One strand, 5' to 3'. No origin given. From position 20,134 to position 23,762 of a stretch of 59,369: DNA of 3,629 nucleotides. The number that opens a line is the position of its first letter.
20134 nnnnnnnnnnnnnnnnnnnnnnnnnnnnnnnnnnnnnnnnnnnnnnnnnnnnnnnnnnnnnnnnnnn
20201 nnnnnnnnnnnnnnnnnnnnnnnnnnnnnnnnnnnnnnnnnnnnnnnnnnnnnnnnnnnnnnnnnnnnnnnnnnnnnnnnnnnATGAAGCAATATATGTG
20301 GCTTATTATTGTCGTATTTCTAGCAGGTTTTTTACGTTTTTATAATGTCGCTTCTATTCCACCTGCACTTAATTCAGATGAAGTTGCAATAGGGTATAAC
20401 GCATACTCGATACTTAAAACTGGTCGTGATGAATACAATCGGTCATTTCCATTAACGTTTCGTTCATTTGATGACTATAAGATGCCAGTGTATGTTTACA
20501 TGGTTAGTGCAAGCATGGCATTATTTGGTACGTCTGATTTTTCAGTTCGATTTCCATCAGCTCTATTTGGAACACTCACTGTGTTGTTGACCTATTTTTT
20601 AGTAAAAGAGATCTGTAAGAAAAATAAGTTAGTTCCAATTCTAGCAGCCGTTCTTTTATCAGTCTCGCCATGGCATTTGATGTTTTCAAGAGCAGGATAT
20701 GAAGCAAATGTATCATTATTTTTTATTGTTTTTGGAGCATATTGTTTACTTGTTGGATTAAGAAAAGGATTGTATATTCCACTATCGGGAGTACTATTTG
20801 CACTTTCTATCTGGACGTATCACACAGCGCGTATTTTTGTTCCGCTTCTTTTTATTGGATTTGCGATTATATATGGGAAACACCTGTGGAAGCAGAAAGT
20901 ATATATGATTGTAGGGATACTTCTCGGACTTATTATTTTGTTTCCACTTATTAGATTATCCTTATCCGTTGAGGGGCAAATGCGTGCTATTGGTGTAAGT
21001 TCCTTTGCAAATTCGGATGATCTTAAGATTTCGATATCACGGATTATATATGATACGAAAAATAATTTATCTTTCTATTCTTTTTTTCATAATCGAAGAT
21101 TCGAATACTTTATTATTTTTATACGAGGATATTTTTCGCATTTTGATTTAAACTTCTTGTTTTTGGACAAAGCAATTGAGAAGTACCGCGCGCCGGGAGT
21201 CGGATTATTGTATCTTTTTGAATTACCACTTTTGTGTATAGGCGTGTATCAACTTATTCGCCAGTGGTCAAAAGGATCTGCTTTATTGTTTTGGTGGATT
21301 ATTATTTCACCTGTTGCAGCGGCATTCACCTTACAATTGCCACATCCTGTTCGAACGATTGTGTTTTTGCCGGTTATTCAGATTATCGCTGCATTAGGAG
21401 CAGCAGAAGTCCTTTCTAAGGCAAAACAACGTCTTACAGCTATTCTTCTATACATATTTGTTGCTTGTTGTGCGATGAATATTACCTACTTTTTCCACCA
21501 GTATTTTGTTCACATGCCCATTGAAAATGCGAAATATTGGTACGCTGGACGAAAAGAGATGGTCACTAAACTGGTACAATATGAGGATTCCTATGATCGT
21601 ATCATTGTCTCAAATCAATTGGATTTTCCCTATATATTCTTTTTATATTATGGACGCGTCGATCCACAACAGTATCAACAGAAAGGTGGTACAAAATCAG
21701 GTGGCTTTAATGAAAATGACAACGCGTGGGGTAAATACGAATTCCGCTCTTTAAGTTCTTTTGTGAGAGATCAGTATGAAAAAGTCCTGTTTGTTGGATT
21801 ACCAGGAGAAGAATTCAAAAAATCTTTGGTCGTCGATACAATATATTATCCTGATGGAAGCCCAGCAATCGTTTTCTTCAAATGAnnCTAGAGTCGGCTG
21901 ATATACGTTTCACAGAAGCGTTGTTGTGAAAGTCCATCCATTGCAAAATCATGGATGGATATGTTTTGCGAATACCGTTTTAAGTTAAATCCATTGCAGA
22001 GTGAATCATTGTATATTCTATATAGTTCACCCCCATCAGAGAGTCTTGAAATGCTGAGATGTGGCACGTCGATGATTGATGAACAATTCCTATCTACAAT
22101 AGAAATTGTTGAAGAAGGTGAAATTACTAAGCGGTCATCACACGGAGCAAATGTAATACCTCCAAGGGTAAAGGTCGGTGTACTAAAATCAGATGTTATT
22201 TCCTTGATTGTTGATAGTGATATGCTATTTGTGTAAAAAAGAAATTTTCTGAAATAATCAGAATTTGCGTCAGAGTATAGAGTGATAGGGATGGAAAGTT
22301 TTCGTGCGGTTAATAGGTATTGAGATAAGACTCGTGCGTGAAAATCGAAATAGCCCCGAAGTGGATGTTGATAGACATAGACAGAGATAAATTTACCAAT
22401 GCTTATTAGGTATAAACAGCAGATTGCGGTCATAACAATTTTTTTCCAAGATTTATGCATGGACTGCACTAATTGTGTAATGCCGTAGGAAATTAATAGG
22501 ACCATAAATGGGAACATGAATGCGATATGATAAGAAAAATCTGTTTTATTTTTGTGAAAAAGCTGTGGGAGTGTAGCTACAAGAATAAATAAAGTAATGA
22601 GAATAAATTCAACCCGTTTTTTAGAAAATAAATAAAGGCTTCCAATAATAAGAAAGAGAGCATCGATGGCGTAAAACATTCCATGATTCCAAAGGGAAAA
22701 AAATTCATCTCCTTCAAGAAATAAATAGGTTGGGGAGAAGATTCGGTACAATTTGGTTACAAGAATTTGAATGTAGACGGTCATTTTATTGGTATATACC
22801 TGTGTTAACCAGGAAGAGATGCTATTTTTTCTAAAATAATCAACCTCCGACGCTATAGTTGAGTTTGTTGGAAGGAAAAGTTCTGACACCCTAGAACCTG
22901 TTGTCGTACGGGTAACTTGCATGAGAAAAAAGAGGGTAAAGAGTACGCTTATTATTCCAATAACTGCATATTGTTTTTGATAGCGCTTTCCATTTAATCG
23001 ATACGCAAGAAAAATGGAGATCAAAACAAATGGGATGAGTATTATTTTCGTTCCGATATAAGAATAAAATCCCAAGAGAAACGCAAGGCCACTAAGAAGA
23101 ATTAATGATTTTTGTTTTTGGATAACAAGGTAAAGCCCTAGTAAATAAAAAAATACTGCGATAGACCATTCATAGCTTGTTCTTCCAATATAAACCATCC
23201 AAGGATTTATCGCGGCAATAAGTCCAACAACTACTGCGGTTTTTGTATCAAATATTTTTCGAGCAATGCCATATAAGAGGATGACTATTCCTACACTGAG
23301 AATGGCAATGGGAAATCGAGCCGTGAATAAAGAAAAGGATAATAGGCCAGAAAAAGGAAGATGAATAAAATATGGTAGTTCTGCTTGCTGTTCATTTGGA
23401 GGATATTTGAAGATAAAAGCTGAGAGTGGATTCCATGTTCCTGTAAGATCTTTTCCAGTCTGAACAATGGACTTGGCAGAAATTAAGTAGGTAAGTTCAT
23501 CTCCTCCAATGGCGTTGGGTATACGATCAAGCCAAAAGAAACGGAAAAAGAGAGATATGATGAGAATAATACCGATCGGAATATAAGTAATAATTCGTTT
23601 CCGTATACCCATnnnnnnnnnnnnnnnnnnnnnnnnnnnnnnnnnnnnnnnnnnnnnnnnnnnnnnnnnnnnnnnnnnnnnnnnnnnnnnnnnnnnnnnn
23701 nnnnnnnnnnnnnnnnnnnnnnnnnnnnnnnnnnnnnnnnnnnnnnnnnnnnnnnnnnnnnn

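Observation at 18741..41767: Thirteen consecutive GT-C-type membrane genes with no cytoplasmic enzyme between them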

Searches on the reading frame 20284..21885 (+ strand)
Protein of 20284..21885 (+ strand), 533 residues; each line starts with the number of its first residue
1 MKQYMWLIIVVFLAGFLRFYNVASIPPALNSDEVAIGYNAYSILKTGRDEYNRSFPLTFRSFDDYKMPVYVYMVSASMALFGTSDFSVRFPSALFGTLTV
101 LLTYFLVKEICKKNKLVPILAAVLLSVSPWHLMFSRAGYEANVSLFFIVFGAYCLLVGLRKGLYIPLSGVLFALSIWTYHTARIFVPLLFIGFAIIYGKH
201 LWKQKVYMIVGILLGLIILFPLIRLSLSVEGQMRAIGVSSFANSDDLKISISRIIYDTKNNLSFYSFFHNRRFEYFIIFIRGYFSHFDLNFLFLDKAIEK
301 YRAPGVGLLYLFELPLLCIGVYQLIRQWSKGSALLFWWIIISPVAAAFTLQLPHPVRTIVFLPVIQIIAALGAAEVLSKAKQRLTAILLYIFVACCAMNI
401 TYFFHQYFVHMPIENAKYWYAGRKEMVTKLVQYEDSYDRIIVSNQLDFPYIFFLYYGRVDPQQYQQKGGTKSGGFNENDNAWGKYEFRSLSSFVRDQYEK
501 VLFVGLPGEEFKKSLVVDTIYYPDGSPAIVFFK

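Call 3: search_protein_families(library=pfam, proteins=[window:20284-21885:+], max_evalue=0.01)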
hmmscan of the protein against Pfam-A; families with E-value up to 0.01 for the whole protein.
window:20284-21885:+ (533 aa): 1 family
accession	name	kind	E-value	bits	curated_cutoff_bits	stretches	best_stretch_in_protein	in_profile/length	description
PF13231.12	PMT_2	-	3.7e-16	60.2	26.1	1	68-222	4-157/160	Dolichyl-phosphate-mannose-protein mannosyltransferase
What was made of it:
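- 20284..21885 (+): PMT_2 (GT39/GT83-like) GT-C, paralogue family A. PMT_2 60.2 bits (call 3).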

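Call 11: find_encoding_contigs(protein=window:20284-21885:+, flank=10000, max_places=6)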
Protein window:20284-21885:+ (533 aa): no gene with exactly this product is on record in the collection.
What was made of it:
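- Tried and rejected: Exact-sequence look-up of the window's 20284 protein found nothing (call 11).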

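Call 13: find_homologous_proteins(query=window:20284-21885:+)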
Query window:20284-21885:+ (533 aa): 2411 proteins with E <= 0.001 among 8000 candidates; the best 120 are listed.
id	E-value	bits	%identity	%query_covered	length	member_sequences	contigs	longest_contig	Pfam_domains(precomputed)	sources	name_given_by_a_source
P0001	0.0e+0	1187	100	99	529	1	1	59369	PF13231.13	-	-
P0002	0.0e+0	1020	82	100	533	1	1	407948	PF13231.13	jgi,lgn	jgi:4-amino-4-deoxy-L-arabinose transferase-like glycosyltransferase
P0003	4.8e-281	951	77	100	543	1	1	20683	PF13231.13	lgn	-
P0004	7.9e-269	911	74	100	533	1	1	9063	PF13231.13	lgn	-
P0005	1.3e-257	874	70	100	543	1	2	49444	PF13231.13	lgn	-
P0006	2.2e-248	844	67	100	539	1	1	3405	PF13231.13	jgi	-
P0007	8.1e-247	838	69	100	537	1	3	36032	PF13231.13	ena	-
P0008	1.9e-246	837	69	99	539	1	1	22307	PF13231.13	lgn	-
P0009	2.4e-244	830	69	99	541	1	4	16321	PF13231.13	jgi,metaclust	metaclust:\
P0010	2.9e-243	827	68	99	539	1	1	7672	PF13231.13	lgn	-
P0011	7.9e-224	763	64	100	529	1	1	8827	PF13231.13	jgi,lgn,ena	-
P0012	6.0e-220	750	62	100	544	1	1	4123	PF13231.13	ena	-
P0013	1.1e-218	746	59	100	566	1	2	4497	PF13231.13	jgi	jgi:4-amino-4-deoxy-L-arabinose transferase-like glycosyltransferase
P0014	2.3e-214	731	61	100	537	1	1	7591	PF13231.13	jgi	jgi:4-amino-4-deoxy-L-arabinose transferase-like glycosyltransferase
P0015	3.5e-213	727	59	100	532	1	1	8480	PF13231.13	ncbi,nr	ncbi:MAG: glycosyltransferase family 39 protein [Candidatus Gottesmanbacteria bacterium]|nr:glycosyl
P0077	1.2e-141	491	45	99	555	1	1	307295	PF02366.25,PF13231.13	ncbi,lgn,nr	ncbi:MAG: glycosyltransferase family 39 protein [Candidatus Gottesmanbacteria bacterium]|nr:glycosyl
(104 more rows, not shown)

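Call 14: find_encoding_contigs(protein=P0002, flank=10000, max_places=3)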
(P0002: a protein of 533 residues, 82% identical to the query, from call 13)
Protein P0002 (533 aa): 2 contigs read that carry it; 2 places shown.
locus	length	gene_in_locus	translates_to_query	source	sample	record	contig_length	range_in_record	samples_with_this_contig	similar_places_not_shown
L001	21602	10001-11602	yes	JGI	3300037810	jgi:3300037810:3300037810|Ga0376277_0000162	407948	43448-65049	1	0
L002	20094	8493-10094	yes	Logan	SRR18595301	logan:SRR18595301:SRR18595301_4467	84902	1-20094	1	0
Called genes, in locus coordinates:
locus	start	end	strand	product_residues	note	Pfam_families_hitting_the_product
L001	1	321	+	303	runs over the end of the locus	PF00535:Glycos_transf_2, PF10111:Glyco_tranf_2_2 (weak)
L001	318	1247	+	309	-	PF00535:Glycos_transf_2, PF13641:Glyco_tranf_2_3, PF13632:Glyco_trans_2_3 (faint)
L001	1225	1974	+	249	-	PF00535:Glycos_transf_2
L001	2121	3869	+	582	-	-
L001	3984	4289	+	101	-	PF09586:YfhO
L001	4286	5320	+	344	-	PF13439:Glyco_transf_4, PF00534:Glycos_transf_1, PF13692:Glyco_trans_1_4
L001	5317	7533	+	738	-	PF09586:YfhO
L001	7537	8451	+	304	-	PF00535:Glycos_transf_2, PF13641:Glyco_tranf_2_3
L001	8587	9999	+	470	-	-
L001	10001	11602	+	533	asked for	PF13231:PMT_2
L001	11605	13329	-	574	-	PF13231:PMT_2 (weak)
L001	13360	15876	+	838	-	PF09586:YfhO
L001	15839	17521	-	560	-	PF13231:PMT_2 (weak)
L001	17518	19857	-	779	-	PF09586:YfhO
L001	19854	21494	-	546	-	PF10131:PTPS_related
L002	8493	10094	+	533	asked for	PF13231:PMT_2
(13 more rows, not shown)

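Call 76: find_encoding_contigs(protein=P0077, flank=10000, max_places=1)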
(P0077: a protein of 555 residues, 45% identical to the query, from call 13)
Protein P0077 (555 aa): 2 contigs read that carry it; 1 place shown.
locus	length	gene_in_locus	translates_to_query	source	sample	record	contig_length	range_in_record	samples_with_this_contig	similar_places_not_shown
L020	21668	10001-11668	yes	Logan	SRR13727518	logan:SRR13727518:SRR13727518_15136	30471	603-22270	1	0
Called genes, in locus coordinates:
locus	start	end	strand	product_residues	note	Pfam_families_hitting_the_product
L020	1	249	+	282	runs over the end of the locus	?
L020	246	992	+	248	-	PF00535:Glycos_transf_2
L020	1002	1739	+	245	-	PF00106:adh_short, PF01370:Epimerase (weak), PF08659:KR, PF13561:adh_short_C2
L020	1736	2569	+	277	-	PF02498:Bro-N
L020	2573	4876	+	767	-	PF09586:YfhO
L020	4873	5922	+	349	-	PF13439:Glyco_transf_4 (weak), PF00534:Glycos_transf_1, PF13692:Glyco_trans_1_4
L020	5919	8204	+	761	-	PF09586:YfhO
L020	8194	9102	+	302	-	PF00535:Glycos_transf_2, PF13641:Glyco_tranf_2_3, PF13632:Glyco_trans_2_3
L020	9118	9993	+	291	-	PF13489:Methyltransf_23, PF13847:Methyltransf_31, PF08241:Methyltransf_11, PF08242:Methyltransf_12, PF13649:Methyltransf_25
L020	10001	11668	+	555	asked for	PF02366:PMT (weak), PF13231:PMT_2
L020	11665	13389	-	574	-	PF13231:PMT_2 (weak)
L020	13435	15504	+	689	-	-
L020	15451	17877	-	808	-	PF09586:YfhO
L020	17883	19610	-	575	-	PF19830:DUF6311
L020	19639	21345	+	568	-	PF02366:PMT (weak)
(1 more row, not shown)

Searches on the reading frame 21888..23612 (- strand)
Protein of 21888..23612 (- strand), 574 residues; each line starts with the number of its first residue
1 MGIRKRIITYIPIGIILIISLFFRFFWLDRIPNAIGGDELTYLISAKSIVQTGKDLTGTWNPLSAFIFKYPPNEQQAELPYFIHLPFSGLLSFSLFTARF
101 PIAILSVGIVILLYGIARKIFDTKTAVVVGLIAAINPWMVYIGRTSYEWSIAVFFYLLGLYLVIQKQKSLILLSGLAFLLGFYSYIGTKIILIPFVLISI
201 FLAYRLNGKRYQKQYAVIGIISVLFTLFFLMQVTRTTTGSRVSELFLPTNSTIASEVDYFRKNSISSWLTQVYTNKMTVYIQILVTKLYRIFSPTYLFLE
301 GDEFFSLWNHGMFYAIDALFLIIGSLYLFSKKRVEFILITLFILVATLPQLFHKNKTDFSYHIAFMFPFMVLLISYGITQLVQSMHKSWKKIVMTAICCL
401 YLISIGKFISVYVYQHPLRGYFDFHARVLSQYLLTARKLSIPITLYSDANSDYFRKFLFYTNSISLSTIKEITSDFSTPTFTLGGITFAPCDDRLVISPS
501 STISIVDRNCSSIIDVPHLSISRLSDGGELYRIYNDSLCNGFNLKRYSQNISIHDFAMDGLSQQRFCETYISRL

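Call 3: search_protein_families(library=pfam, proteins=[window:21888-23612:-], max_evalue=0.01)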
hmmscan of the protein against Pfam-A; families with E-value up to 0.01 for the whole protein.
window:21888-23612:- (574 aa): 1 family
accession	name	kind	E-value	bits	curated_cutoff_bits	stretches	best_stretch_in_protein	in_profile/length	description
PF13231.12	PMT_2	-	1.7e-07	32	26.1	1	81-224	8-151/160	Dolichyl-phosphate-mannose-protein mannosyltransferase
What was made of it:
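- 21888..23612 (-): Divergent PMT_2 GT-C, family A'. A single gene on the minus strand. PMT_2 32 bits (call 3).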
